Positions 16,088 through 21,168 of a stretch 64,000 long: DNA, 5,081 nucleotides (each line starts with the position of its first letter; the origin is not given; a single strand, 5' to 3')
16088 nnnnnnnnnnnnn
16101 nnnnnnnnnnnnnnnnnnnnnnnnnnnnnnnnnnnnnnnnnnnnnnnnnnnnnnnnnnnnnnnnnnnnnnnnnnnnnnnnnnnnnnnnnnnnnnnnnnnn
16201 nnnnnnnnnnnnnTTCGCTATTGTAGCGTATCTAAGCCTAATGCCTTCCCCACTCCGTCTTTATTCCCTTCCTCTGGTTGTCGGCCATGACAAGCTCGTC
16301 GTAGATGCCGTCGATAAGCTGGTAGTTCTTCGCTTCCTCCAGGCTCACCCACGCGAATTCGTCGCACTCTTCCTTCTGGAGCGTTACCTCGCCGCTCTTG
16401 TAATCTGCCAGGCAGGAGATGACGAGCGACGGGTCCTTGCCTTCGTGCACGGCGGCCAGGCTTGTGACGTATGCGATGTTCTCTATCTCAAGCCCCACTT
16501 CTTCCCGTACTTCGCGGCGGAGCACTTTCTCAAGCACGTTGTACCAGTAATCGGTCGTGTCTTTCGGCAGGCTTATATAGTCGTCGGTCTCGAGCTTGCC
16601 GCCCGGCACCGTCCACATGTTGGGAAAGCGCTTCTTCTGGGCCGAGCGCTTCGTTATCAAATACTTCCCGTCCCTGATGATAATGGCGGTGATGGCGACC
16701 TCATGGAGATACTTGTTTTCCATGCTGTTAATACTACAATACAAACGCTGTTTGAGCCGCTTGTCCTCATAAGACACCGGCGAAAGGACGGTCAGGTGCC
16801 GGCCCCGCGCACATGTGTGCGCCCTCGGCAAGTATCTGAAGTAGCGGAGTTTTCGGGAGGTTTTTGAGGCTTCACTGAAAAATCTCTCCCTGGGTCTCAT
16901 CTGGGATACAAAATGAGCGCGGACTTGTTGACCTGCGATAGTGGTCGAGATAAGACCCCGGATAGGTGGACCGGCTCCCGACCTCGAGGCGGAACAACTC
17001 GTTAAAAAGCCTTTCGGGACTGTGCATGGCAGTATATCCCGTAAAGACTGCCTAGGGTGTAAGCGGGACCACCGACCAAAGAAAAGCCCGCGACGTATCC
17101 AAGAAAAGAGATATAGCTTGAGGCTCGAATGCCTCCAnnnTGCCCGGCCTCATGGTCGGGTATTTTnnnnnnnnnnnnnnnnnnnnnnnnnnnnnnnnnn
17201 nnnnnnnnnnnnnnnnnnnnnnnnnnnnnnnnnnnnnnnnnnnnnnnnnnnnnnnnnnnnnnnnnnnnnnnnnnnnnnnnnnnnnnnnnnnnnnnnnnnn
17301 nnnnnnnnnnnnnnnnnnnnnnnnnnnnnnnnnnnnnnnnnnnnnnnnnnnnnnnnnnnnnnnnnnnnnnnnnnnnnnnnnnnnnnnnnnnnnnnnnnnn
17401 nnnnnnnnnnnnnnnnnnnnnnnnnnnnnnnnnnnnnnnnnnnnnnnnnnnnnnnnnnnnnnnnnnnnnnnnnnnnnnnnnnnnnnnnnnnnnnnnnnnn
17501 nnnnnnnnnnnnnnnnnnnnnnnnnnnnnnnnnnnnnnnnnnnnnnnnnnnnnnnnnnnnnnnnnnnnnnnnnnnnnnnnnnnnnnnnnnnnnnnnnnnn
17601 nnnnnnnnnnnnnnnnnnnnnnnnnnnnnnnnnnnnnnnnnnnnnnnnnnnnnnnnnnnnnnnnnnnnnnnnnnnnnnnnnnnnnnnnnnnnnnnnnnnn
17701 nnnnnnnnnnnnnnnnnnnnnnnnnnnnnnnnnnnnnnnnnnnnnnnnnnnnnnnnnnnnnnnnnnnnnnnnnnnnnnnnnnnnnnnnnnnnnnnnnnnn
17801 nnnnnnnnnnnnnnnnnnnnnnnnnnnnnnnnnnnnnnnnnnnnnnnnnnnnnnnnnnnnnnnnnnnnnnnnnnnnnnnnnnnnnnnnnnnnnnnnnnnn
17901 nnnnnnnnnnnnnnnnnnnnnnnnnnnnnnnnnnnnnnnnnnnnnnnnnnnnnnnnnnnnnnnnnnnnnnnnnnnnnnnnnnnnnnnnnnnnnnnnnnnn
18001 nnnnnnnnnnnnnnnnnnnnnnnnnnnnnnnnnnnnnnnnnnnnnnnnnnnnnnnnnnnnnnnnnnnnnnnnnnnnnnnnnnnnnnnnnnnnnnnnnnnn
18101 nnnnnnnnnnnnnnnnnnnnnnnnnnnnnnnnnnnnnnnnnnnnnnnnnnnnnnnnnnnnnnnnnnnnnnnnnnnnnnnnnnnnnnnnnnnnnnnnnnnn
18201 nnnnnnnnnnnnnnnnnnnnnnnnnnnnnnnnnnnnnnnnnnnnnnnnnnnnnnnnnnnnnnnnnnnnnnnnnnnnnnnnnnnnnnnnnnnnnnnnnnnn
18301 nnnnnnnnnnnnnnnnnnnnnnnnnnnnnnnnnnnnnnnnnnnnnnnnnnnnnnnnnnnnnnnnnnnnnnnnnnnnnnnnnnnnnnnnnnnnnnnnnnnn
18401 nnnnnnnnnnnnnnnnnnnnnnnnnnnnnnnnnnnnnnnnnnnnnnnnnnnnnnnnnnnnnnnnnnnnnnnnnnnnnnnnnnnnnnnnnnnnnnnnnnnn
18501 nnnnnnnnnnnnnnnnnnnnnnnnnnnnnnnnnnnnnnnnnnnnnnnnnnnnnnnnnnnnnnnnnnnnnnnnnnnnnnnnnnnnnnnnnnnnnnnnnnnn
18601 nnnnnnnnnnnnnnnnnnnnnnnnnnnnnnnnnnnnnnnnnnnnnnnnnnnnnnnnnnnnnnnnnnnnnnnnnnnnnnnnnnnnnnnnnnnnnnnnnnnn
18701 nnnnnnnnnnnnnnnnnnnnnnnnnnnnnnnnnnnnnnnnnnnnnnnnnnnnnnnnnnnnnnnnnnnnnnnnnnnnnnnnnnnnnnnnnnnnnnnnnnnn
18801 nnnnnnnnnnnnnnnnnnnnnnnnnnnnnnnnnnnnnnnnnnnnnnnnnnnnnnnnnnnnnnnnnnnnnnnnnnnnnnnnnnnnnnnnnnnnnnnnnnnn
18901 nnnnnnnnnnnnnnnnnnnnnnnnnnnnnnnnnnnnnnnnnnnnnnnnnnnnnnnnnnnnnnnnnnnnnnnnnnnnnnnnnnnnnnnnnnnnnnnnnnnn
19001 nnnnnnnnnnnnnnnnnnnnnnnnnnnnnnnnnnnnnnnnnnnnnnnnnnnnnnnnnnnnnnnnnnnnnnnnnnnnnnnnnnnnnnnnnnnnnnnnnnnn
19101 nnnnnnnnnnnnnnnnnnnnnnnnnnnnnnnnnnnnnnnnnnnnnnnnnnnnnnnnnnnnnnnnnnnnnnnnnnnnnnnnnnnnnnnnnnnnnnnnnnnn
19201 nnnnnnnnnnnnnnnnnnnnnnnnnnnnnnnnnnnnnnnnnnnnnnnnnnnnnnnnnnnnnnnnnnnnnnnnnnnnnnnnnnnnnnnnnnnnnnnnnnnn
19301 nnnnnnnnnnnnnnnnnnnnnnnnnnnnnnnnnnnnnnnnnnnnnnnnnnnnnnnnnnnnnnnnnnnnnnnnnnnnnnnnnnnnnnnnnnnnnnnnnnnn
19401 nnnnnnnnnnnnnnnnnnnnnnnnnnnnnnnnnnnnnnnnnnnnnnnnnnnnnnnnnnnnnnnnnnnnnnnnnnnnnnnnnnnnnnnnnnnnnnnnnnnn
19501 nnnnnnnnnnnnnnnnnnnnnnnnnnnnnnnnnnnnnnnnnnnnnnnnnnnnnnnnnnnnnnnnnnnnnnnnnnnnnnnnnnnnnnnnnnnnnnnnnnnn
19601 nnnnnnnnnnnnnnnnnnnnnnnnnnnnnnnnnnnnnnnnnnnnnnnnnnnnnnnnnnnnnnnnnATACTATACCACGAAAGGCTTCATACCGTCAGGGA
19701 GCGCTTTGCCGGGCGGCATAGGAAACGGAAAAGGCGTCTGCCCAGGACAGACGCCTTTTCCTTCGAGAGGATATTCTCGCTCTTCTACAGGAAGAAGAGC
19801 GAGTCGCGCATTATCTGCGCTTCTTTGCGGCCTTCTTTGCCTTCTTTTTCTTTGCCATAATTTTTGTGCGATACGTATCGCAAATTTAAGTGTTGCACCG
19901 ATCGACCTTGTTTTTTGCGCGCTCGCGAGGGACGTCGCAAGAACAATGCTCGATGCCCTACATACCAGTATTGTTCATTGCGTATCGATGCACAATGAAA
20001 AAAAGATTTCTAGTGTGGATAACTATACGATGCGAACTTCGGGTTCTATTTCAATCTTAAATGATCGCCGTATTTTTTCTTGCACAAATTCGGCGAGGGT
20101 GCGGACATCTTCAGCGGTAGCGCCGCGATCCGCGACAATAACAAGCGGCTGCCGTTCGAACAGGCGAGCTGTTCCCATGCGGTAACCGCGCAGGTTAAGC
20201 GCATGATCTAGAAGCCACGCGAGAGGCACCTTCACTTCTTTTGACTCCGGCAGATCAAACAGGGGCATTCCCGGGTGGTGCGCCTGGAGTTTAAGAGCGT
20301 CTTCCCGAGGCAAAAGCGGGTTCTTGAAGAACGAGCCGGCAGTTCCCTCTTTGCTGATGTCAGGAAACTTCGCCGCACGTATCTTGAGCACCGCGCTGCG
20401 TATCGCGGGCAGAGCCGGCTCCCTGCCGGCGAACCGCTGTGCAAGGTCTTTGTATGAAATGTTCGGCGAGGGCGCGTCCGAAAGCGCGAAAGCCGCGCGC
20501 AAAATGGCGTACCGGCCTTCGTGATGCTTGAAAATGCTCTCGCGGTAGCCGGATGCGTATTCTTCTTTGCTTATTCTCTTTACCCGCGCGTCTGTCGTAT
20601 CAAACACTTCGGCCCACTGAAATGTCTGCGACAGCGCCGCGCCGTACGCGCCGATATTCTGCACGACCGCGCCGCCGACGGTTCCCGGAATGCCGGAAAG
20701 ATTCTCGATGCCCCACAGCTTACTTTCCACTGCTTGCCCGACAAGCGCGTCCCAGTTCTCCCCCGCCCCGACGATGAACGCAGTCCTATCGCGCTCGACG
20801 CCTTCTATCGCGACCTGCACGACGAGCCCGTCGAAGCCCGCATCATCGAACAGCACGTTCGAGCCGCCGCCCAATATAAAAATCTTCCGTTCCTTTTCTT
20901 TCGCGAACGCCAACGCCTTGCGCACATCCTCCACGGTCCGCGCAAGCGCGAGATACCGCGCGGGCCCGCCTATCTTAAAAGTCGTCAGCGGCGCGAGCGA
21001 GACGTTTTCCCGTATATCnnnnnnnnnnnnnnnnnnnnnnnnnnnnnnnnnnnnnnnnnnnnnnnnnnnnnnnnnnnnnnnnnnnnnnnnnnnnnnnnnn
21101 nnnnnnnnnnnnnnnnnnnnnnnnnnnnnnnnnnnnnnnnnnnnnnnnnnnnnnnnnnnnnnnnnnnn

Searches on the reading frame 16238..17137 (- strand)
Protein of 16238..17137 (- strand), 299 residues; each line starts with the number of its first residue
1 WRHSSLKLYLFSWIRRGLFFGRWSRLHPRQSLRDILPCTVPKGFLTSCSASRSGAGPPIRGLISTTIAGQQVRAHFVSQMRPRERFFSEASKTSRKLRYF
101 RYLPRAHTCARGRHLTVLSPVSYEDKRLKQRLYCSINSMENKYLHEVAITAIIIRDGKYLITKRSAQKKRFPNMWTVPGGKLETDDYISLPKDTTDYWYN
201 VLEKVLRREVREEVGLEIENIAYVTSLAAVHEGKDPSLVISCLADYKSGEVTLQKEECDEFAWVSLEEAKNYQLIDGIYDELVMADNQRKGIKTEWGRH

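Call 47: search_protein_families(library=pfam, proteins=[window:16238-17137:-], max_evalue=0.0001)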
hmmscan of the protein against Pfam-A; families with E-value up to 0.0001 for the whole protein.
window:16238-17137:- (299 aa): 2 families
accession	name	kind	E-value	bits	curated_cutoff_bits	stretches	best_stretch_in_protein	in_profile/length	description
PF00293.34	NUDIX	-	2.6e-15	57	21.1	1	146-271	3-120/134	NUDIX domain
PF14815.12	NUDIX_4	-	3.7e-06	27.1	35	1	151-274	3-103/113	NUDIX domain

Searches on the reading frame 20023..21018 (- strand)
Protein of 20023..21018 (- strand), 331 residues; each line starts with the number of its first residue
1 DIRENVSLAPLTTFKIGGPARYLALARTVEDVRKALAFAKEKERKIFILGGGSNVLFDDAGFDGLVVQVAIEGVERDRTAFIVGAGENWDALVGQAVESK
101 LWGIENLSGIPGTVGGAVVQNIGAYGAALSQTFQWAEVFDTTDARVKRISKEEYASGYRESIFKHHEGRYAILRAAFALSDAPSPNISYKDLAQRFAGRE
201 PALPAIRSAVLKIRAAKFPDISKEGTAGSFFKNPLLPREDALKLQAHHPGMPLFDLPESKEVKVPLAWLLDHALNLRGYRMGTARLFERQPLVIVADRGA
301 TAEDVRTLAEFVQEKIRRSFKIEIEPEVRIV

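Call 12: search_protein_families(library=pfam, proteins=[window:20023-21018:-], max_evalue=0.001)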
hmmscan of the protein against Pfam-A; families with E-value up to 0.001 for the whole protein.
window:20023-21018:- (331 aa): 2 families
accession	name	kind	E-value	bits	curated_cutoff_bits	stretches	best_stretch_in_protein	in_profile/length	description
PF01565.28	FAD_binding_4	-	1.3e-23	83.7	26.4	1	22-148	3-137/139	FAD binding domain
PF02873.21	MurB_C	-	3.7e-21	75.6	27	1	206-331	2-99/99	UDP-N-acetylenolpyruvoylglucosamine reductase, C-terminal domain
